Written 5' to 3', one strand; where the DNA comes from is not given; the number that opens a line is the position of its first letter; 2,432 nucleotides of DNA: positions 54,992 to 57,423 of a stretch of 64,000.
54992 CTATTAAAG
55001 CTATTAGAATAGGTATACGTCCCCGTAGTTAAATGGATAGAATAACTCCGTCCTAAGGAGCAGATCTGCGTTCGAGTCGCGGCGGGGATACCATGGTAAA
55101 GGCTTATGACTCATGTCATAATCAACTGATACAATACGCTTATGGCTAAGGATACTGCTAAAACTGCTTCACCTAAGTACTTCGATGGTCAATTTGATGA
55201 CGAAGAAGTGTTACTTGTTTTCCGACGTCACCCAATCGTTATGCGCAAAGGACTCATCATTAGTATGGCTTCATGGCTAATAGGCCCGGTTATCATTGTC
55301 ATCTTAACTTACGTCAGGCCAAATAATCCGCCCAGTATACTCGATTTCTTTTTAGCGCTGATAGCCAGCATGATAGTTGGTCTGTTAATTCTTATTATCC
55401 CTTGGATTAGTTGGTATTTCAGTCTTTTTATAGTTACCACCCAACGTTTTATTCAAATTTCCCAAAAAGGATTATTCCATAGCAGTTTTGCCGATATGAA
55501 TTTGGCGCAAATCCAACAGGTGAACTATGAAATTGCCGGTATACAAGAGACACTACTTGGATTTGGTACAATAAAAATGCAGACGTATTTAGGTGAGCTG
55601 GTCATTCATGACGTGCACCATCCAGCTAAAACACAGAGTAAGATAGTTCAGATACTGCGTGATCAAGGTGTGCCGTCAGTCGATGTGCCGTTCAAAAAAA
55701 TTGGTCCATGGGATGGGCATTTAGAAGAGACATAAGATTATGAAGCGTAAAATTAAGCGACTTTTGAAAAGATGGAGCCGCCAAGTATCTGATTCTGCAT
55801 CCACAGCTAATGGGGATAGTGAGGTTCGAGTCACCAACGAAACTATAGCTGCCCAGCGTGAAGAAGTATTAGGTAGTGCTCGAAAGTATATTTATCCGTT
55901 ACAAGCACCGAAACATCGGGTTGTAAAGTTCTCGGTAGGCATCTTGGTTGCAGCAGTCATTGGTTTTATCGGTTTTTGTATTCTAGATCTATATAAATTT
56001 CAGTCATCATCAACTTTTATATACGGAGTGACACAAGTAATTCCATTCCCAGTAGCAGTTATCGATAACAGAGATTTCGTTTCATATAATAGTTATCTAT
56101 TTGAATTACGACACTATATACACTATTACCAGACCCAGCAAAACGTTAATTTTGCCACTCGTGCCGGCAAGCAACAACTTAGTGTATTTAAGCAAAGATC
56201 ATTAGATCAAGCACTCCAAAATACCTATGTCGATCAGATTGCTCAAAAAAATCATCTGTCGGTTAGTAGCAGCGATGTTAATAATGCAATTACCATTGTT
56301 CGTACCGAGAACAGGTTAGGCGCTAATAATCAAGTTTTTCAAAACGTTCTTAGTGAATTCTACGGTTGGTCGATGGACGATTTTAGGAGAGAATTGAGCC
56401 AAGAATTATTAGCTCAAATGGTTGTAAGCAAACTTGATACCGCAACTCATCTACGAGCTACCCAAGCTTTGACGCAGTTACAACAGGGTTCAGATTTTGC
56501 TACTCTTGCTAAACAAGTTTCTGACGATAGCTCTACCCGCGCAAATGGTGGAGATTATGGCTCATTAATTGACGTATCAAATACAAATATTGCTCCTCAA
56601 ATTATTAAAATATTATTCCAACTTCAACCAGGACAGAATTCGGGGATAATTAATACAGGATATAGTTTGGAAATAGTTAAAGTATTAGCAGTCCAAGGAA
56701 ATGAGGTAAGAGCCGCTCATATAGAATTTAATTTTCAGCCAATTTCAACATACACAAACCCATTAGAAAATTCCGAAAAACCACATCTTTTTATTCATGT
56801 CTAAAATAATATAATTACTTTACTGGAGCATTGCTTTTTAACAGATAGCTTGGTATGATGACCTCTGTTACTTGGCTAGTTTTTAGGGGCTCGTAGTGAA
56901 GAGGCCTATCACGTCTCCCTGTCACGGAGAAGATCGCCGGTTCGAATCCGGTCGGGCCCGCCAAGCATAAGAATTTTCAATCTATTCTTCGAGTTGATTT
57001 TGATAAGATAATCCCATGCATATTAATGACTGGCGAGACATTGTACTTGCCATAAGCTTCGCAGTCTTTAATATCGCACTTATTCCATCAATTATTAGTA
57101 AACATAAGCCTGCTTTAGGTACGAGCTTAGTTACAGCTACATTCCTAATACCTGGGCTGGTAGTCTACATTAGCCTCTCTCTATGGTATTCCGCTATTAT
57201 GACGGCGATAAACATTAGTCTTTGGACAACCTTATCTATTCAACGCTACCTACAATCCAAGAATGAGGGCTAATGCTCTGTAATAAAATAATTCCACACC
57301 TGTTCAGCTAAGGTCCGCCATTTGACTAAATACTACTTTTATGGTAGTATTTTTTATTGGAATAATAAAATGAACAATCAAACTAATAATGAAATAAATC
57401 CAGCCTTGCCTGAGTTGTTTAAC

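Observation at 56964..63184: tRNA-Asp-proximal block of nine small orphan genes arranged as independently promoted single-gene units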

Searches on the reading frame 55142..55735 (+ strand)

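Call 53: search_protein_families(library=ncbifam, max_evalue=0.001, proteins=[window:55142-55735:+])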
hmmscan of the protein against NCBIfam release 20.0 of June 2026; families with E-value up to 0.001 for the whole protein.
window:55142-55735:+ (197 aa): 0 families

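Call 54: search_protein_families(library=pfam, max_evalue=0.001, proteins=[window:55142-55735:+])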
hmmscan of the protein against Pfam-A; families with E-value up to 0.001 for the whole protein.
window:55142-55735:+ (197 aa): 1 family
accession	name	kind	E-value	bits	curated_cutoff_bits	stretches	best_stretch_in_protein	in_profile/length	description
PF14470.12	bPH_3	-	0.00047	21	23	1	93-132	22-61/95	Bacterial PH domain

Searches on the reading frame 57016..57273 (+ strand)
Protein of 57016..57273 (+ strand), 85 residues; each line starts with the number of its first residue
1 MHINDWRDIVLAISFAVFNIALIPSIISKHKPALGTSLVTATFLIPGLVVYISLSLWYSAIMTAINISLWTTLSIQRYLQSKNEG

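Call 11: search_protein_families(library=pfam, max_evalue=1, proteins=[window:57016-57273:+])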
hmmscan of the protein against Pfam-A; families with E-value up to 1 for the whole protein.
window:57016-57273:+ (85 aa): 0 families

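Call 12: search_protein_families(library=ncbifam, max_evalue=1, proteins=[window:57016-57273:+])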
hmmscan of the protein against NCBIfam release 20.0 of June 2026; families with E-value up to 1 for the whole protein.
window:57016-57273:+ (85 aa): 2 families
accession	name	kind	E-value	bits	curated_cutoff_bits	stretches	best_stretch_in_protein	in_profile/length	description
NF041589.1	PepG1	equivalog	0.078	12.6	70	1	8-28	19-39/47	type I toxin-antitoxin system toxin PepG1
NF052514.1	SpGerGerXA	equivalog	0.081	11.5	850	1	34-79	362-405/479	spore germination protein GerXA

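Call 19: search_protein_families(library=phrogs, max_evalue=0.1, proteins=[window:57016-57273:+])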
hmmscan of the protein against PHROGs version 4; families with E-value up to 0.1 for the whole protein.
window:57016-57273:+ (85 aa): 0 families

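Call 20: search_protein_families(library=padloc, max_evalue=0.1, proteins=[window:57016-57273:+])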
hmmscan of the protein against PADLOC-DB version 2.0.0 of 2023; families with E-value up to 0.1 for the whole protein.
window:57016-57273:+ (85 aa): 0 families

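Call 77: list_cluster_members(proteins=[window:57016-57273:+, window:57370-58638:+, window:58760-59143:+, window:59300-59830:+, window:60015-60548:+, window:60692-61216:+, window:61371-61673:+, window:61777-62727:+, window:62874-63092:+, window:55740-56804:+])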
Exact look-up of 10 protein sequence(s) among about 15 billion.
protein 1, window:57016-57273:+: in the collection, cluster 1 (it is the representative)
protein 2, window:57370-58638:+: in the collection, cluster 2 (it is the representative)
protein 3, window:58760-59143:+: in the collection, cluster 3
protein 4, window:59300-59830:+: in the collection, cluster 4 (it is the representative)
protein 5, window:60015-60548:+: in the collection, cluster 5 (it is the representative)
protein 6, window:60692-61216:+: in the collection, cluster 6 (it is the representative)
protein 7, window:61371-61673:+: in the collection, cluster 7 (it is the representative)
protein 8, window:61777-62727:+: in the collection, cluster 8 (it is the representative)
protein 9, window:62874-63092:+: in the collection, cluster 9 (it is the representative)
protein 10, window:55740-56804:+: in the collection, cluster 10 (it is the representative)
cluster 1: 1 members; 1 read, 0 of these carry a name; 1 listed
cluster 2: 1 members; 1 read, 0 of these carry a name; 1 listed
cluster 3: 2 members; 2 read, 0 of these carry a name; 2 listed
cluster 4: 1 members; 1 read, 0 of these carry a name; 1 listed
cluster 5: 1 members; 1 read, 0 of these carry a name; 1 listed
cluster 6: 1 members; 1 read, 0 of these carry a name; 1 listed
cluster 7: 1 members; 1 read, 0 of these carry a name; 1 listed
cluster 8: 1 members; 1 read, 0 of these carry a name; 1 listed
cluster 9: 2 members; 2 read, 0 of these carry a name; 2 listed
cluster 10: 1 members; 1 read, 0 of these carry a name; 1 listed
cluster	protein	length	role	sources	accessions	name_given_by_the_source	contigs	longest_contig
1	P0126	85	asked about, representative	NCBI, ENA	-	-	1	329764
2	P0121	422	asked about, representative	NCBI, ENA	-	-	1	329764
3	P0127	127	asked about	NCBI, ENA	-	-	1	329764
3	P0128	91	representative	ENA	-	-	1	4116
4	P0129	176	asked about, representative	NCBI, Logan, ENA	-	-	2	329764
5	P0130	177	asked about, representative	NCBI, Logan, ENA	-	-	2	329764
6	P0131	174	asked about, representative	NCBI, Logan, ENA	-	-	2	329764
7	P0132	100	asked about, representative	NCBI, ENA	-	-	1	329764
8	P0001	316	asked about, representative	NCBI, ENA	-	-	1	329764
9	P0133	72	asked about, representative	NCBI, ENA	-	-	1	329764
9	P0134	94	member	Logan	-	-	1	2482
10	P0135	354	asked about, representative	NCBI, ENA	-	-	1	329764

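Call 78: find_encoding_contigs(protein=P0130, flank=10000, max_places=5)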
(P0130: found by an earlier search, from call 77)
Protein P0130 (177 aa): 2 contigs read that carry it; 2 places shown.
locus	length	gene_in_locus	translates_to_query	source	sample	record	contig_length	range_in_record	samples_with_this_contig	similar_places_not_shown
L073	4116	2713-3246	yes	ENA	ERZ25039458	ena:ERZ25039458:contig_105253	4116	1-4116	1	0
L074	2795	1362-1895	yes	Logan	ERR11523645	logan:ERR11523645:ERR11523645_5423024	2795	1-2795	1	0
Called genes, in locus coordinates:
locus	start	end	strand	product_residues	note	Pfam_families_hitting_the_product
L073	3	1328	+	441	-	?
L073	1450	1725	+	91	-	-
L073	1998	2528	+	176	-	-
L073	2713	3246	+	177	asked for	-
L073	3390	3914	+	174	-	-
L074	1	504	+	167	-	?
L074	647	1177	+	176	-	-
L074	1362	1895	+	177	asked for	-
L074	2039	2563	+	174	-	-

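Call 79: find_encoding_contigs(protein=P0134, flank=10000, max_places=5)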
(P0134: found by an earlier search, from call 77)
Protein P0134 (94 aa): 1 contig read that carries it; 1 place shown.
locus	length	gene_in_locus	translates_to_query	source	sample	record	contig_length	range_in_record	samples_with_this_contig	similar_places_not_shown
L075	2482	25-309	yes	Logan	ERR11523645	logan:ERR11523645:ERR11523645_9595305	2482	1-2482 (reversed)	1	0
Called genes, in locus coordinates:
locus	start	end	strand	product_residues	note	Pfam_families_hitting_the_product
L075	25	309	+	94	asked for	-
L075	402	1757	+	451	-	PF07690:MFS_1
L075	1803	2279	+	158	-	-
